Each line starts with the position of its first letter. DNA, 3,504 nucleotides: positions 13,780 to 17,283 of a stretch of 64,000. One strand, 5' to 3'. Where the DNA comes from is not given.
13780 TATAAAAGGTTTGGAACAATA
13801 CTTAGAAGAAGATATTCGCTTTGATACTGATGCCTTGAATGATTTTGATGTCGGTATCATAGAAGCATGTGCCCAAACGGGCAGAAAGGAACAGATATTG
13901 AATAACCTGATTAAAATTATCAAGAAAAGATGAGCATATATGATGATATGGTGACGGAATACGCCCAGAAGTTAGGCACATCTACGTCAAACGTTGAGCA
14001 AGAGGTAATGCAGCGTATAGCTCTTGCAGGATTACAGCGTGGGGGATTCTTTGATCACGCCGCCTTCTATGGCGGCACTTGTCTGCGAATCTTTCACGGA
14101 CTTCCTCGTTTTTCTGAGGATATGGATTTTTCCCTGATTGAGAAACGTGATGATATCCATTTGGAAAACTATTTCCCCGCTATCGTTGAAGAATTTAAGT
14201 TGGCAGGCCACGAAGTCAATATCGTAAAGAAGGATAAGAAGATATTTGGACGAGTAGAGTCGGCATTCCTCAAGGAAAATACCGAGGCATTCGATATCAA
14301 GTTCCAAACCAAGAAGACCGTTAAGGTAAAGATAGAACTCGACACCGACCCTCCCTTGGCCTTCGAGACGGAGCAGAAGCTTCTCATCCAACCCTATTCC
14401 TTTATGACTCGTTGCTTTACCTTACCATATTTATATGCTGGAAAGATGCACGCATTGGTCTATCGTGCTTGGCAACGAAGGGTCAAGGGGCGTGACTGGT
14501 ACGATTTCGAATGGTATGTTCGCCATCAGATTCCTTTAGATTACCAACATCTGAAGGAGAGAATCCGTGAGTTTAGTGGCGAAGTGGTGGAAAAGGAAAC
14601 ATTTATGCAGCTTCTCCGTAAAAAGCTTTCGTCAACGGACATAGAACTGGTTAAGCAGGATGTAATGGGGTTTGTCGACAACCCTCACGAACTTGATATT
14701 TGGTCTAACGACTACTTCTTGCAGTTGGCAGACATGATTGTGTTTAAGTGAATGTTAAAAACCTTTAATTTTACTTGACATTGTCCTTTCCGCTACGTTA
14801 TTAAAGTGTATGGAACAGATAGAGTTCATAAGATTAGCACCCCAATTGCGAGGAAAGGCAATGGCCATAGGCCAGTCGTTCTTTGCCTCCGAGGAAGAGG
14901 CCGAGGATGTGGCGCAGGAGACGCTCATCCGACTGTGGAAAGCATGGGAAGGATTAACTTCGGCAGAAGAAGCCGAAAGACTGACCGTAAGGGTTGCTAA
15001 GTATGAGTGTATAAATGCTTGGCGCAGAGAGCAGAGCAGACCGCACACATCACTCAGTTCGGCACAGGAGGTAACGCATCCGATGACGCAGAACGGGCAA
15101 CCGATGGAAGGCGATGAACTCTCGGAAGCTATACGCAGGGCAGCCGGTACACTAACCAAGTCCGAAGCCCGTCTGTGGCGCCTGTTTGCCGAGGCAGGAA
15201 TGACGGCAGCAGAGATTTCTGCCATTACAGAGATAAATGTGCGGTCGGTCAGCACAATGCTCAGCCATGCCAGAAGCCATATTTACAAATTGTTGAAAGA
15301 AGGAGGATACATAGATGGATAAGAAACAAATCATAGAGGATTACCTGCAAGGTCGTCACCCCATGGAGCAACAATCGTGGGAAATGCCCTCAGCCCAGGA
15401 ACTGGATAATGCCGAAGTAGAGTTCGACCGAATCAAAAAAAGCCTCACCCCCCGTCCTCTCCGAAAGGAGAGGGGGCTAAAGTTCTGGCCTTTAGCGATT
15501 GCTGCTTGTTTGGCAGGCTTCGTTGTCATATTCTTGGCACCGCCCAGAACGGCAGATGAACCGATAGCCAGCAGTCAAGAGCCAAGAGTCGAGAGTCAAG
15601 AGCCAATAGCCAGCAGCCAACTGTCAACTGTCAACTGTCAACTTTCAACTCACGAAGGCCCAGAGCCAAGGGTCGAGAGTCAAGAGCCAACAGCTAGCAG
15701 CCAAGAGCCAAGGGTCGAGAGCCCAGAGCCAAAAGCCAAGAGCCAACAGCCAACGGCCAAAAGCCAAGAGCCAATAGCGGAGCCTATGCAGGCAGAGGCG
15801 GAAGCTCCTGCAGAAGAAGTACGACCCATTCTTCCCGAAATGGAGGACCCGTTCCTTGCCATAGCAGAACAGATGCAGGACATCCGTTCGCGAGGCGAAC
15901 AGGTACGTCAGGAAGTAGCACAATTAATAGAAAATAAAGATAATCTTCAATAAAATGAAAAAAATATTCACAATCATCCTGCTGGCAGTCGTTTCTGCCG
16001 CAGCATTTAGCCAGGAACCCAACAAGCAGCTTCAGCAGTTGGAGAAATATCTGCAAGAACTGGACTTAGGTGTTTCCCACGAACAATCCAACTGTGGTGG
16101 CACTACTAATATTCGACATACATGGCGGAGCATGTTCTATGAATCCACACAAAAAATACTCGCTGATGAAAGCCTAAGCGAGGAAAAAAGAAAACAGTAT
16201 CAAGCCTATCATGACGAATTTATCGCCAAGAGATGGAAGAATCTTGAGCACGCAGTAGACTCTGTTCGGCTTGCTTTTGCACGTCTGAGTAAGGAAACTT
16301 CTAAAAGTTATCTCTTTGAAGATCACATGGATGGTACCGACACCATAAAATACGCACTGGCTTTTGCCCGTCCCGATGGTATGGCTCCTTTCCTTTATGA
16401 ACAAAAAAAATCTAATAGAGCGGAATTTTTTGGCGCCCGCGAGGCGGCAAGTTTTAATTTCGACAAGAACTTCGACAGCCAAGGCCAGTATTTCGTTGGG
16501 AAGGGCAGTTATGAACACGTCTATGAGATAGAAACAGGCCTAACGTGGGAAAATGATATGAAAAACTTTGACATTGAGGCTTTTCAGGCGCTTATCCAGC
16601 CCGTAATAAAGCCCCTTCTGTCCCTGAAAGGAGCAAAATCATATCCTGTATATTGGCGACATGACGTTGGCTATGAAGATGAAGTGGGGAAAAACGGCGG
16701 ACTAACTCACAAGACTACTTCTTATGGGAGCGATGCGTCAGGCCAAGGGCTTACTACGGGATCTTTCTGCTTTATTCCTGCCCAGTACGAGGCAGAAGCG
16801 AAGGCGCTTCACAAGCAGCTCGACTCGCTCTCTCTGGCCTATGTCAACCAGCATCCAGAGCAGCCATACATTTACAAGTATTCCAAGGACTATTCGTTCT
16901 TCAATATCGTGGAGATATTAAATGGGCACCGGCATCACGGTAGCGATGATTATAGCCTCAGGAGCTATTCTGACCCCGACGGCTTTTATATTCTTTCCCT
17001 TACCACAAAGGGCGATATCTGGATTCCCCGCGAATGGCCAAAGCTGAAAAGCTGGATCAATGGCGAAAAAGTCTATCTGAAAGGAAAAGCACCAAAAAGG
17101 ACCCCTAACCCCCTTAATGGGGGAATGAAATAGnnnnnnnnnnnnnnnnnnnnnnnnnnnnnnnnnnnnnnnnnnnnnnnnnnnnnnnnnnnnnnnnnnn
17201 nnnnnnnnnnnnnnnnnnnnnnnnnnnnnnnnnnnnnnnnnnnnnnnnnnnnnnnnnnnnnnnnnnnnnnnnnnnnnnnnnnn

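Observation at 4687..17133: Triplicated three-gene cassette: ECF sigma, a non-canonical single-pass anti-sigma-like protein and a secreted ~390-aa protein of unknown family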

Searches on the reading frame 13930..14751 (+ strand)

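Call 42: search_protein_families(library=pfam, proteins=[window:13930-14751:+], max_evalue=0.00001)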
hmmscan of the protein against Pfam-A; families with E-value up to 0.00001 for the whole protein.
window:13930-14751:+ (273 aa): 1 family
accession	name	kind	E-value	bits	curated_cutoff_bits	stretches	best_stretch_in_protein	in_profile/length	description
PF08843.17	AbiEii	-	5e-32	112.2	22.5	1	31-258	2-230/238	Nucleotidyl transferase AbiEii toxin, Type IV TA system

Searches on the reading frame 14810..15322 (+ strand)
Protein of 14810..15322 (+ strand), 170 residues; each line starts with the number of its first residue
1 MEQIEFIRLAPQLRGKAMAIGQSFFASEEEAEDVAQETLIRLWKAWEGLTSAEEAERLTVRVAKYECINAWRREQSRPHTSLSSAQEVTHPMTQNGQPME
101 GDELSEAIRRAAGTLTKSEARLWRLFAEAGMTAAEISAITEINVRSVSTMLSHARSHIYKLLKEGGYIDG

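Call 4: search_protein_families(library=pfam, proteins=[window:14810-15322:+], max_evalue=1)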
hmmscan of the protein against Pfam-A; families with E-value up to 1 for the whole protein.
window:14810-15322:+ (170 aa): 8 families
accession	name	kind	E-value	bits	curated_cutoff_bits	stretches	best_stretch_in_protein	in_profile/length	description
PF04542.20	Sigma70_r2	-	9.4e-11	41.8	24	1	16-76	8-70/71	Sigma-70 region 2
PF08281.18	Sigma70_r4_2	-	9.6e-07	28.8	25.7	1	106-158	2-54/54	Sigma-70, region 4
PF05914.17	RIB43A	-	0.014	14.7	28.9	1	27-145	170-284/372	RIB43A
PF05930.18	Phage_AlpA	-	0.028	14.7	21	1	144-165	6-27/51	Prophage CP4-57 regulatory protein (AlpA)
PF01481.21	Arteri_nucleo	-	0.052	14.3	22.1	1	70-120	40-90/116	Arterivirus nucleocapsid protein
PF13443.12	HTH_26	-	0.098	13.4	22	1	121-152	1-32/63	Cro/C1-type HTH DNA-binding domain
PF16365.12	EutK_C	-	0.17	12.3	27.5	0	128-147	12-31/52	Ethanolamine utilization protein EutK C-terminus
PF07638.17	Sigma70_ECF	-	0.25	11.7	21.1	1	97-159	119-180/185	ECF sigma factor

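Call 5: search_protein_families(library=ncbifam, proteins=[window:14810-15322:+], max_evalue=1)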
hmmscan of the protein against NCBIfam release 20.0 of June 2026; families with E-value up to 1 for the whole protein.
window:14810-15322:+ (170 aa): 64 families (the best 25 are shown)
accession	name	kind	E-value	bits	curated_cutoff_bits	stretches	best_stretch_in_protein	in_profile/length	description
NF058625.1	sigma_PG0214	equivalog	1.2e-26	93.4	130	1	1-163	1-162/170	GFO_1088 family ECF-type sigma factor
TIGR02985.1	Sig70_bacteroi1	subfamily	1.1e-17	64.7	126.4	1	12-159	9-159/162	RNA polymerase sigma-70 factor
TIGR02937.1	sigma70-ECF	superfamily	1.3e-16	60.7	42.9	1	15-161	12-164/165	sigma-70 family RNA polymerase sigma factor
NF004113.0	PRK05602.1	equivalog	3.3e-12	46.4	208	1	16-164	57-203/211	RNA polymerase sigma factor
TIGR02989.1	Sig-70_gvs1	subfamily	3.4e-12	46.6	124.55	1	11-157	8-153/158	RNA polymerase sigma-70 factor, Rhodopirellula/Verrucomicrobium family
TIGR02983.1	SigE-fam_strep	subfamily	2e-11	44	141.55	1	22-163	24-159/162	SigE family RNA polymerase sigma factor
NF009176.0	PRK12524.1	equivalog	7.1e-10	39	264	1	9-155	31-177/196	RNA polymerase sigma factor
NF009166.1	PRK12513.1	equivalog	6.6e-09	35.7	206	1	25-164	43-188/193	RNA polymerase sigma factor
NF007227.0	PRK09645.1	subfamily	5e-08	33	202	1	28-147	37-155/177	sigma-70 family RNA polymerase sigma factor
NF009194.0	PRK12542.1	equivalog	7.2e-08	32.8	211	1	20-161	25-169/185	RNA polymerase sigma factor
NF009170.0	PRK12517.1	subfamily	1.1e-07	31.5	197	1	29-163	48-177/188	RNA polymerase sigma factor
NF006089.0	PRK08241.1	subfamily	1.9e-07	30.5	240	1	26-89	44-109/343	RNA polymerase subunit sigma-70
TIGR02950.1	SigM_subfam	subfamily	5.3e-07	29.6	147.95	1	27-162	23-158/159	RNA polymerase sigma factor, SigM family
NF009168.0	PRK12515.1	subfamily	6.7e-07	29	236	1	27-167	45-184/189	RNA polymerase sigma factor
NF009172.0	PRK12519.1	subfamily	7.1e-07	29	222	1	24-161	49-185/194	RNA polymerase sigma factor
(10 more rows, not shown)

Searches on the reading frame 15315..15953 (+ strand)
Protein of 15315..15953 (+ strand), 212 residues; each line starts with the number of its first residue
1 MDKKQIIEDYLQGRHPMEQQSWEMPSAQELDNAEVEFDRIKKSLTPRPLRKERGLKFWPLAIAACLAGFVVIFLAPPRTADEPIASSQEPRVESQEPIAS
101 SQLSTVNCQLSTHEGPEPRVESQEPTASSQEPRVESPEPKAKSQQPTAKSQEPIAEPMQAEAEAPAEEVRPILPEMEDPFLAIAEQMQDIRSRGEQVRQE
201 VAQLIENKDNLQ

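Call 4: search_protein_families(library=pfam, proteins=[window:15315-15953:+], max_evalue=1)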
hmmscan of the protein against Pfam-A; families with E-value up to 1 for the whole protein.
window:15315-15953:+ (212 aa): 0 families

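Call 5: search_protein_families(library=ncbifam, proteins=[window:15315-15953:+], max_evalue=1)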
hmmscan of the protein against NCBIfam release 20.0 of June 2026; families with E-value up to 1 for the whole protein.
window:15315-15953:+ (212 aa): 4 families
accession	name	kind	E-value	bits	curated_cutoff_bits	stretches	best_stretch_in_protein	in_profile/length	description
NF033885.1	conj_TraP_IncI1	equivalog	0.089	12.5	135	0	43-205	2-134/217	conjugal transfer protein TraP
NF040486.1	SrfA_fam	subfamily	0.12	11.7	150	1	23-160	188-295/438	SrfA family protein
NF011512.0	PRK14950.1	equivalog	0.27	10.3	593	1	77-196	362-480/585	DNA polymerase III subunits gamma and tau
TIGR04526.1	predic_Ig_block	subfamily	0.32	9.8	150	1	82-182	39-138/693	putative immunoglobulin-blocking virulence protein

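Call 18: find_homologous_proteins(query=window:15315-15953:+)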
Query window:15315-15953:+ (212 aa): 300 proteins with E <= 0.001 among 1547 candidates; the best 120 are listed.
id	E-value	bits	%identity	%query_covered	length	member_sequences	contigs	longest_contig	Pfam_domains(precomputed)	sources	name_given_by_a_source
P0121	4.3e-127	440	99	100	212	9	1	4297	-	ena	-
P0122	9.7e-109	380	90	100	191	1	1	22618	-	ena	-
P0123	1.4e-91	324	79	100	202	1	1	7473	-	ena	-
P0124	3.9e-88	313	78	100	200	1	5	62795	-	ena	-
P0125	8.4e-86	305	68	100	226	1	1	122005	-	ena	-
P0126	1.7e-84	301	73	100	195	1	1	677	-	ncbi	-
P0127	9.7e-82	292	67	100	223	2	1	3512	-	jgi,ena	-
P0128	5.5e-80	286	74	100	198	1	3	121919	-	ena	-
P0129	4.2e-74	267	64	100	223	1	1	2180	-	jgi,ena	-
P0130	5.4e-73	263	63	100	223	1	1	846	-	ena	-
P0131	1.6e-70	255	63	100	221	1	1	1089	-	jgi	jgi:hypothetical protein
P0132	1.7e-70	255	65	100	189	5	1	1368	-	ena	-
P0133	6.6e-64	234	60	100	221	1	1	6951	-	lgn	-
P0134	1.3e-63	233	61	100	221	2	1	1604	-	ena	-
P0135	4.4e-63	231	60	100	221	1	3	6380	-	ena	-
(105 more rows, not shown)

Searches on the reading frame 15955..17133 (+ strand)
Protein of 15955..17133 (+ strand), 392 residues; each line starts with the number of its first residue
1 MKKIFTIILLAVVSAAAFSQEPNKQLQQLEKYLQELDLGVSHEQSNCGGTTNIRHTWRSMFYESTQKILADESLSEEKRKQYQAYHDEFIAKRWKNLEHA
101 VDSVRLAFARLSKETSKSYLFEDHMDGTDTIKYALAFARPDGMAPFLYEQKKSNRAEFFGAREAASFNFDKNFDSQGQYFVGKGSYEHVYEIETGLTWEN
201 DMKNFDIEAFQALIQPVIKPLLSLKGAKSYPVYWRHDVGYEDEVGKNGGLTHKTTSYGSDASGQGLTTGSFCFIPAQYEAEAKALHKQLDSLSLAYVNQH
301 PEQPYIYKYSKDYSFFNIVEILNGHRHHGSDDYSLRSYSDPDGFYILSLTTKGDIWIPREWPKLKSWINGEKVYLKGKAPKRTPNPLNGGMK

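Call 4: search_protein_families(library=pfam, proteins=[window:15955-17133:+], max_evalue=1)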
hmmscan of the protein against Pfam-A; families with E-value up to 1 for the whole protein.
window:15955-17133:+ (392 aa): 0 families

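Call 5: search_protein_families(library=ncbifam, proteins=[window:15955-17133:+], max_evalue=1)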
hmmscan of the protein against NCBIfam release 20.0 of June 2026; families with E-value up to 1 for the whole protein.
window:15955-17133:+ (392 aa): 2 families
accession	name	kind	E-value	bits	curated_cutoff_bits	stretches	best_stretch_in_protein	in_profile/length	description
NF041428.1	TrsH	subfamily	0.071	13.2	150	1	1-97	1-96/149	TrsH/TraH family protein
TIGR03007.1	pepcterm_ChnLen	equivalog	0.089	11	278.85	1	277-302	251-276/498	XrtA system polysaccharide chain length determinant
